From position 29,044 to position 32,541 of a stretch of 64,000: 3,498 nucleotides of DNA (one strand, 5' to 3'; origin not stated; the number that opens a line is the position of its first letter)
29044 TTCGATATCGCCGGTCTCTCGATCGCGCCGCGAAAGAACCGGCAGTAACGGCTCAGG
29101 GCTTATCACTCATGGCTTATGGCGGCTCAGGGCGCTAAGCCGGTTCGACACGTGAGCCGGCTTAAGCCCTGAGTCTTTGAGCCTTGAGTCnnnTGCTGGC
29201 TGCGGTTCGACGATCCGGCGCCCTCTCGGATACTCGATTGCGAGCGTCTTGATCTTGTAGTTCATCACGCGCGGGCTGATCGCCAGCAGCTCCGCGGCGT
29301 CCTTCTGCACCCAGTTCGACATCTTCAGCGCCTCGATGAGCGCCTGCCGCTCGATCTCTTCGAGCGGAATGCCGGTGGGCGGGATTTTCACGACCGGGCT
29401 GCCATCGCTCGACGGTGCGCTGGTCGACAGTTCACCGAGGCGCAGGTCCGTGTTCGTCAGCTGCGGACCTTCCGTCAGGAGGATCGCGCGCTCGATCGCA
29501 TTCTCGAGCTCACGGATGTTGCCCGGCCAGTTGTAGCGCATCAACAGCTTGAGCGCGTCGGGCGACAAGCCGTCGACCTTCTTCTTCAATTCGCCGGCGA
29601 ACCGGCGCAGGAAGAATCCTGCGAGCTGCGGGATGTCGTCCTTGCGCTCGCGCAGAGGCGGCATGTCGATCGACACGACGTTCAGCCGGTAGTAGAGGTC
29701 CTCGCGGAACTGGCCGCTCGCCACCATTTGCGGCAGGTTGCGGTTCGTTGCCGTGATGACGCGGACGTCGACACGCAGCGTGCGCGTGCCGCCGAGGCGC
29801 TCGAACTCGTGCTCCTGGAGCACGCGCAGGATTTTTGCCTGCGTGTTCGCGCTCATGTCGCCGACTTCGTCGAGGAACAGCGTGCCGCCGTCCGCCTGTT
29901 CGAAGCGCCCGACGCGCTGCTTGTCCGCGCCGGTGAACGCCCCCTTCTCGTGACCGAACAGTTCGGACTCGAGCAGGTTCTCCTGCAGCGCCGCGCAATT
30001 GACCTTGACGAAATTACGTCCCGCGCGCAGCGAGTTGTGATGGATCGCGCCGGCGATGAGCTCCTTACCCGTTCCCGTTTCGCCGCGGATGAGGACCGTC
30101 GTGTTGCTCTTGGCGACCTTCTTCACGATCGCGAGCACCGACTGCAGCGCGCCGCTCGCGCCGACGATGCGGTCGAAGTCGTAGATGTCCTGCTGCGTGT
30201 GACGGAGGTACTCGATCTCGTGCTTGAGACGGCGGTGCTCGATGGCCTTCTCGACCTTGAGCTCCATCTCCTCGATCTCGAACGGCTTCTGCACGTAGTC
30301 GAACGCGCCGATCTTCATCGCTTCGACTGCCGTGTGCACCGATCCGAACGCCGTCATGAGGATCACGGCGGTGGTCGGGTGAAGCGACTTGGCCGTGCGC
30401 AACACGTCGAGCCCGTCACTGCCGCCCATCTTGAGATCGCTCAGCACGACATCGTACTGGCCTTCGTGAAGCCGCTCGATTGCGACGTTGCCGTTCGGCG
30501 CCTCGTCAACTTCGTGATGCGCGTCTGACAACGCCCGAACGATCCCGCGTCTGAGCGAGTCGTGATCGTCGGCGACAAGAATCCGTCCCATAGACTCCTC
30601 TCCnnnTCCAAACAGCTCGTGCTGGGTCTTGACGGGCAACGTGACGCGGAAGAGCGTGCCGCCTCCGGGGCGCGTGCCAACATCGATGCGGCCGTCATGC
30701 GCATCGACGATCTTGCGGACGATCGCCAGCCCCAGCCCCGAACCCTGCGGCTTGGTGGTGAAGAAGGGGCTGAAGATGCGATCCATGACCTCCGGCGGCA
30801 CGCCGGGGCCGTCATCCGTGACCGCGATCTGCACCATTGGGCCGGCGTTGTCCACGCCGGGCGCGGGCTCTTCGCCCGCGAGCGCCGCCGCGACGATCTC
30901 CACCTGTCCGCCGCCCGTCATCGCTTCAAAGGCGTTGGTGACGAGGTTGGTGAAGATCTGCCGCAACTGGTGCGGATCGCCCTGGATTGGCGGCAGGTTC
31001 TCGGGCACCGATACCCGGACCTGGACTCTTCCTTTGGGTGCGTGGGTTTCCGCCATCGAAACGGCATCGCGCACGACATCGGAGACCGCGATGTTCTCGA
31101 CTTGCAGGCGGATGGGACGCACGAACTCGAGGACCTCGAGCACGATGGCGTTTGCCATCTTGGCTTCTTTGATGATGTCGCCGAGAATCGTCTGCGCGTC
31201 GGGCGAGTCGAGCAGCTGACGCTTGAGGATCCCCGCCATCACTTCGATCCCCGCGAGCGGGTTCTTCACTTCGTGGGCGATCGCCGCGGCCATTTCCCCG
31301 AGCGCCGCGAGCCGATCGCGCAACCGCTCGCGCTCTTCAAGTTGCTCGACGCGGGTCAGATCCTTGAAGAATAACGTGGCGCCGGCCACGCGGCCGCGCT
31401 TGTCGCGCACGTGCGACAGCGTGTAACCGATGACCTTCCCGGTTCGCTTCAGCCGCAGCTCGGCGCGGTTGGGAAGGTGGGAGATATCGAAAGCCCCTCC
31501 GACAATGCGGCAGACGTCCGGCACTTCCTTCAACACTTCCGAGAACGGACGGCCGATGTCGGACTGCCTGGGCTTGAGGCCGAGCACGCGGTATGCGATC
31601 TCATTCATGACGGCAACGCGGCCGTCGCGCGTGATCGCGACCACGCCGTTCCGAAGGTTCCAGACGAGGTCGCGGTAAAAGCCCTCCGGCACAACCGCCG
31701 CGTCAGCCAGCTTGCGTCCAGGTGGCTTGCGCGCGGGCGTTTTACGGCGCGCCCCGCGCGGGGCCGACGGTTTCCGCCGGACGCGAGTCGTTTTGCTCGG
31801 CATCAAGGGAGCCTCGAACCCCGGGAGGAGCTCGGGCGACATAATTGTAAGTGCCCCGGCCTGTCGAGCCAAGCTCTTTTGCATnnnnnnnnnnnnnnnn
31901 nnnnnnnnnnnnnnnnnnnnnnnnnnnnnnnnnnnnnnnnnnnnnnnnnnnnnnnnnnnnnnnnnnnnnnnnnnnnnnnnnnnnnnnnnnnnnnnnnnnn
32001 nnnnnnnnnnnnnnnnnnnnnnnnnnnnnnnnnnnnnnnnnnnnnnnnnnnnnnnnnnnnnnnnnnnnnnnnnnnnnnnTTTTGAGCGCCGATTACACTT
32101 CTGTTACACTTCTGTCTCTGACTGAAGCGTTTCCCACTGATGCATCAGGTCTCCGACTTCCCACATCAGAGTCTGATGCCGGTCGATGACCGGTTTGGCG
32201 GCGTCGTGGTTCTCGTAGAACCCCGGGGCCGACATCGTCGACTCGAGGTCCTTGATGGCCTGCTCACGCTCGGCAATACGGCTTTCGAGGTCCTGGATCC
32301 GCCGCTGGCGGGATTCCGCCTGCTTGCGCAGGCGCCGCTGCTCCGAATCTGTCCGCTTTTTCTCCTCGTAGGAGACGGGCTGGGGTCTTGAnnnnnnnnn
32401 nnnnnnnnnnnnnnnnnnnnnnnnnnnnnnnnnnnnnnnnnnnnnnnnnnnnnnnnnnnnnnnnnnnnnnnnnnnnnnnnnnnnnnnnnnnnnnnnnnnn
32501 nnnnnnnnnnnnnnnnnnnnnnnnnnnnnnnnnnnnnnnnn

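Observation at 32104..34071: In-frame TAA splits an ABC-F protein from its conserved C-terminal coiled-coil domain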

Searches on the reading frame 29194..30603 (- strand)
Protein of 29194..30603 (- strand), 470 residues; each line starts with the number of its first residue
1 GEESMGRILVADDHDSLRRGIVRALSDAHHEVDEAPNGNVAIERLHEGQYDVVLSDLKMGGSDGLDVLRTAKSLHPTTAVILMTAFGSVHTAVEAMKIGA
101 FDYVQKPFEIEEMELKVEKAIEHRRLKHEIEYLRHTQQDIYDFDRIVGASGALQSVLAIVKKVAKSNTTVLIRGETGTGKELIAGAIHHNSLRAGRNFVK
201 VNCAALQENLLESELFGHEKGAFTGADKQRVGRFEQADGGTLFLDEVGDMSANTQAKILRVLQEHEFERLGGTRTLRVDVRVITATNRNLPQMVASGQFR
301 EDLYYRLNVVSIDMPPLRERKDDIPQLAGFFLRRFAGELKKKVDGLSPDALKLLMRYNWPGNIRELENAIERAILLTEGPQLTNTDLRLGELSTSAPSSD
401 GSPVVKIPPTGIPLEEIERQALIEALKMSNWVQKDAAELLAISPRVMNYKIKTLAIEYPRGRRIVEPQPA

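Call 44: search_protein_families(library=pfam, proteins=[window:29194-30603:-], max_evalue=0.00001)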
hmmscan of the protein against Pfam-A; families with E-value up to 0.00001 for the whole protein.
window:29194-30603:- (470 aa): 5 families
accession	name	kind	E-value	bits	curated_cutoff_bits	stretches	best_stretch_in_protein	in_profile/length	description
PF00158.32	Sigma54_activat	-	1e-73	247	20.2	1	146-312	1-167/168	Sigma-54 interaction domain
PF00072.30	Response_reg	-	1.2e-27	96.7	30.2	1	8-117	1-110/111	Response regulator receiver domain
PF25601.1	AAA_lid_14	-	5.3e-26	90.7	27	1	318-388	1-71/87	AAA+ ATPase lid domain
PF14532.12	Sigma54_activ_2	-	5.1e-24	85.5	25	1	147-317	1-138/138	Sigma-54 interaction domain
PF02954.25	HTH_8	-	2.3e-10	40.5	22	1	414-452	2-40/42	Bacterial regulatory protein, Fis family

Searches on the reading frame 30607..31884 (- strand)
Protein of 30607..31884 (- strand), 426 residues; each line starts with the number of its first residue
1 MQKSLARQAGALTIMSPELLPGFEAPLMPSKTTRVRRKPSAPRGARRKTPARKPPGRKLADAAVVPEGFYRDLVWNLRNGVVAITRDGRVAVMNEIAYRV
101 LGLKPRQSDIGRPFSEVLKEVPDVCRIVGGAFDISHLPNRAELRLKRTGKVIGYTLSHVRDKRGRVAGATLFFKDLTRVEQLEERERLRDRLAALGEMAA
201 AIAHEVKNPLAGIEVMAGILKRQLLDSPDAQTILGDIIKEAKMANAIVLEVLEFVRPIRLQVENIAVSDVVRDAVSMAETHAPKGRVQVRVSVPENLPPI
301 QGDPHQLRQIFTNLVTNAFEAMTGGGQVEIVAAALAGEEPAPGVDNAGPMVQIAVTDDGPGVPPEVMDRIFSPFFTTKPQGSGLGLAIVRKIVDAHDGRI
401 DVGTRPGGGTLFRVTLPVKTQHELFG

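Call 44: search_protein_families(library=pfam, proteins=[window:30607-31884:-], max_evalue=0.00001)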
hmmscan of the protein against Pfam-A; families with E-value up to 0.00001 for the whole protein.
window:30607-31884:- (426 aa): 3 families
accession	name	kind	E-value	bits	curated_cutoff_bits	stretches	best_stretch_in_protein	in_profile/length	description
PF02518.31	HATPase_c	-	5.6e-30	104.5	26.4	1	302-419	1-110/111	Histidine kinase-, DNA gyrase B-, and HSP90-like ATPase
PF00512.31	HisKA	-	7.1e-11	42.4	26.9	1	195-256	2-62/66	His Kinase A (phospho-acceptor) domain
PF13581.12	HATPase_c_2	-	5.2e-06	26.9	27.4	0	311-397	36-113/127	Histidine kinase-like ATPase domain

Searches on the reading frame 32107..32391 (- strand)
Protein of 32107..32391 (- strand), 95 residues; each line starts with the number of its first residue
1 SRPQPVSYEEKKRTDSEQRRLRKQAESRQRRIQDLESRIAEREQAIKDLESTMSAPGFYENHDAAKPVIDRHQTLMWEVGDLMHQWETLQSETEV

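Call 5: search_protein_families(library=pfam, proteins=[window:32107-32391:-], max_evalue=1)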
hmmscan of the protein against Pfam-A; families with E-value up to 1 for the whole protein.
window:32107-32391:- (95 aa): 17 families
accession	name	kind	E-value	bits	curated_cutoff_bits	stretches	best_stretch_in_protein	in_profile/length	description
PF16326.10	ABC_tran_CTD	-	2e-12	47.6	32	1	27-90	5-68/69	ABC transporter C-terminal domain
PF05859.17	Mis12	-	5.9e-05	23.4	25.7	1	9-92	112-198/231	Mis12 protein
PF03285.20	Paralemmin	-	0.0058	16.6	27.3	1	15-66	46-97/333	Paralemmin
PF23991.1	DUF7310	-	0.011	16.7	40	1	13-55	12-55/83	Coiled-coil region of unknown function (DUF7310)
PF16808.10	PKcGMP_CC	-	0.011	15.7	35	1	30-51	8-29/35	Coiled-coil N-terminus of cGMP-dependent protein kinase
PF24555.1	CC4_CEP85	-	0.012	16.5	27.3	1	9-53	2-46/85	Centrosomal protein of 85 kDa-like, CC4 coiled-coil domain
PF08614.16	ATG16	-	0.02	15.5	33.7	1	14-53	107-146/200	Autophagy protein 16 (ATG16)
PF03873.18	RseA_C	-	0.027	15.1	23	1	4-34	15-44/55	Anti sigma-E protein RseA, C-terminal domain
PF07902.16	Gp58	-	0.038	12.7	34.5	1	11-56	270-314/594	gp58-like protein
PF10473.14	CENP-F_leu_zip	-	0.04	14.4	34.5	1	14-52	78-116/140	Leucine-rich repeats of kinetochore protein Cenp-F/LEK1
PF09304.16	Cortex-I_coil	-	0.076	13.7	60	1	10-47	38-75/107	Cortexillin coiled-coil region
PF25804.1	SYNE3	-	0.099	13.6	30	1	22-58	28-64/83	Nesprin-3 domain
PF23824.1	DUF7194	-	0.15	11.9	27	1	6-55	151-200/204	Family of unknown function (DUF7194)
PF18504.6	Csm1_N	-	0.26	12.1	26.3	1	17-52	28-63/70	Csm1 N-terminal domain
PF15622.11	CENP_C_N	-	0.31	10.9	27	1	10-42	220-252/287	Kinetochore assembly subunit CENP-C N-terminal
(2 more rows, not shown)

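Call 6: search_protein_families(library=ncbifam, proteins=[window:32107-32391:-], max_evalue=1)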
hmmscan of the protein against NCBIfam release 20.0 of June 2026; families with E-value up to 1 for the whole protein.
window:32107-32391:- (95 aa): 13 families
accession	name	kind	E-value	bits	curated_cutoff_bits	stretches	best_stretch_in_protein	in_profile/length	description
TIGR04523.1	Mplasa_alph_rch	subfamily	1.8e-05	22.9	270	1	9-74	503-568/745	helix-rich protein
NF045487.1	ASRP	equivalog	2.9e-05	22.9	300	1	9-94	355-439/593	archaea-specific SMC-related protein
NF050005.1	ABC_ATPase_Uup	equivalog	3.6e-05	22.2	900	1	8-91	550-634/636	ATP-binding cassette ATPase Uup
NF008358.0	PRK11147.1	equivalog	0.00048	18.5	936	1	9-92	547-631/635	ABC transporter ATP-binding protein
NF003357.0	PRK04406.1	equivalog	0.0015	18.7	122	1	25-54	6-35/75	hypothetical protein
TIGR02169.1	SMC_prok_A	equivalog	0.015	13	729.4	1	10-55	239-284/1165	chromosome segregation protein SMC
TIGR03779.1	Bac_Flav_CT_M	equivalog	0.025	13.8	172.45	1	4-89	48-139/410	conjugative transposon protein TraM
TIGR00020.2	prfB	exception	0.034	13.2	370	1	32-84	8-62/353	peptide chain release factor 2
TIGR02978.1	phageshock_pspC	equivalog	0.1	12.5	104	1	6-54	63-108/121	envelope stress response membrane protein PspC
TIGR00293.1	TIGR00293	equivalog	0.12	12.5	53.9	1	17-53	7-43/129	prefoldin subunit alpha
NF001962.0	PRK00736.1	equivalog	0.13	12.1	72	1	27-53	3-29/69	hypothetical protein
NF053524.1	thylo_ssl2009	equivalog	0.3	11.8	58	1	12-54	43-86/90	ssl2009 family thylakoid membrane protein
NF047408.1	SA0632_fam_LP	equivalog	0.76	9.5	70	0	9-40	36-67/68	SA0632 family lipoprotein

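Call 51: predict_structure(alignment_id=A1)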
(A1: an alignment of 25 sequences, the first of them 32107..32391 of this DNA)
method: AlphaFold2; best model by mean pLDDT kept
length: 95 residues; sequences in the alignment: 25
mean_pLDDT: 89.5   pTM: 0.69
mean pLDDT of the five models: 89.5, 88.4, 87.6, 87.2, 87.2
residues with pLDDT >= 90: 61; 70-90: 25; 50-70: 7; < 50: 2
segments of 3 or more residues with pLDDT < 50: none
pLDDT, mean of each block of 10 residues (from residue 1): 65 84 88 96 98 96 96 98 95 69
secondary structure, 60 per line:
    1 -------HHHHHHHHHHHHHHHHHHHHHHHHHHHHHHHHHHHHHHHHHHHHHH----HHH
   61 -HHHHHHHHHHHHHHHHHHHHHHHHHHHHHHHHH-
elements in order: H8-53 H62-94

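Call 53: fold_search(model_id=the predicted structure, library=pdb)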
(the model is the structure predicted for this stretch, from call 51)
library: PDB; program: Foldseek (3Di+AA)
matches with E <= 10: 287; with E <= 0.001: 0
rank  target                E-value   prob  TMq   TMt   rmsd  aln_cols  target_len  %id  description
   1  2lw1_MODEL_1_A        4.0e-01  0.99  0.58  0.64   2.3        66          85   18  The C-terminal domain of the Uup protein is a DNA-binding coiled coil motif (released 2012-09-19)
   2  2k48_MODEL_1_A        9.0e-01  0.44  0.38  0.35   5.0        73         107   19  NMR Structure of the N-terminal Coiled Coil Domain of the Andes Hantavirus Nucleocapsid Protein (released 2008-08-05)
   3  6inr_B                1.3e+00  0.97  0.63  0.85   1.5        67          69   10  The crystal structure of phytoplasmal effector causing phyllody symptoms 1 (PHYL1) (released 2019-07-31)
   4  8sbj_B                1.3e+00  0.41  0.42  0.20   5.6        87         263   18  Co-structure Phosphatidylinositol 4,5-bisphosphate 3-kinase catalytic subunit alpha isoform complexed with brain penet (released 2023-07-19)
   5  2ejr                  1.4e+00  0.94  0.75  0.12   2.0        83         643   17  LSD1-tranylcypromine complex (released 2008-01-01)
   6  9dbp_A                1.4e+00  0.91  0.72  0.11   3.1        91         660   20  Crystal structure of the LSD1/CoREST histone demethylase in complex with the cofactor FAD and the inhibitor GSK690 (released 2025-09-17)
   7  6inr_A                1.5e+00  0.96  0.61  0.76   1.5        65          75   11  The crystal structure of phytoplasmal effector causing phyllody symptoms 1 (PHYL1) (released 2019-07-31)
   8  2z5u                  1.5e+00  0.93  0.75  0.12   1.8        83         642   17  Crystal structure of Lysine-specific histone demethylase 1 (released 2008-04-01)
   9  2ic9_A                1.5e+00  0.33  0.40  0.46   4.8        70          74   18  The Coiled-coil Domain (residues 1-93) Structure of the Sin Nombre Virus Nucleocapsid Protein (released 2007-02-27)
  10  4afl_B                1.6e+00  0.96  0.71  0.69   1.6        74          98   12  The crystal structure of the ING4 dimerization domain reveals the functional organization of the ING family of chromat (released 2012-02-22)
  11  4a55_B                1.6e+00  0.35  0.41  0.30   5.6        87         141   18  Crystal structure of p110alpha in complex with iSH2 of p85alpha and the inhibitor PIK-108 (released 2011-12-28)
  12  7e0g                  1.6e+00  0.33  0.40  0.09   6.0        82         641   18  Crystal structure of Lysine Specific Demethylase 1 (LSD1) with TAK-418, FAD-adduct (released 2021-03-24)
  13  7z37_DP1              1.7e+00  0.30  0.45  0.21   6.5        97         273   16  Structure of the RAF1-HSP90-CDC37 complex (RHC-II) (released 2022-09-14)
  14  6kgq                  1.8e+00  0.91  0.77  0.12   1.8        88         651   17  LSD1-FCPA-MPE five-membered ring adduct model (released 2020-03-25)
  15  5mgp_z                1.8e+00  0.77  0.50  0.14   4.5        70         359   17  Structural basis for ArfA-RF2 mediated translation termination on stop-codon lacking mRNAs (released 2016-12-14)
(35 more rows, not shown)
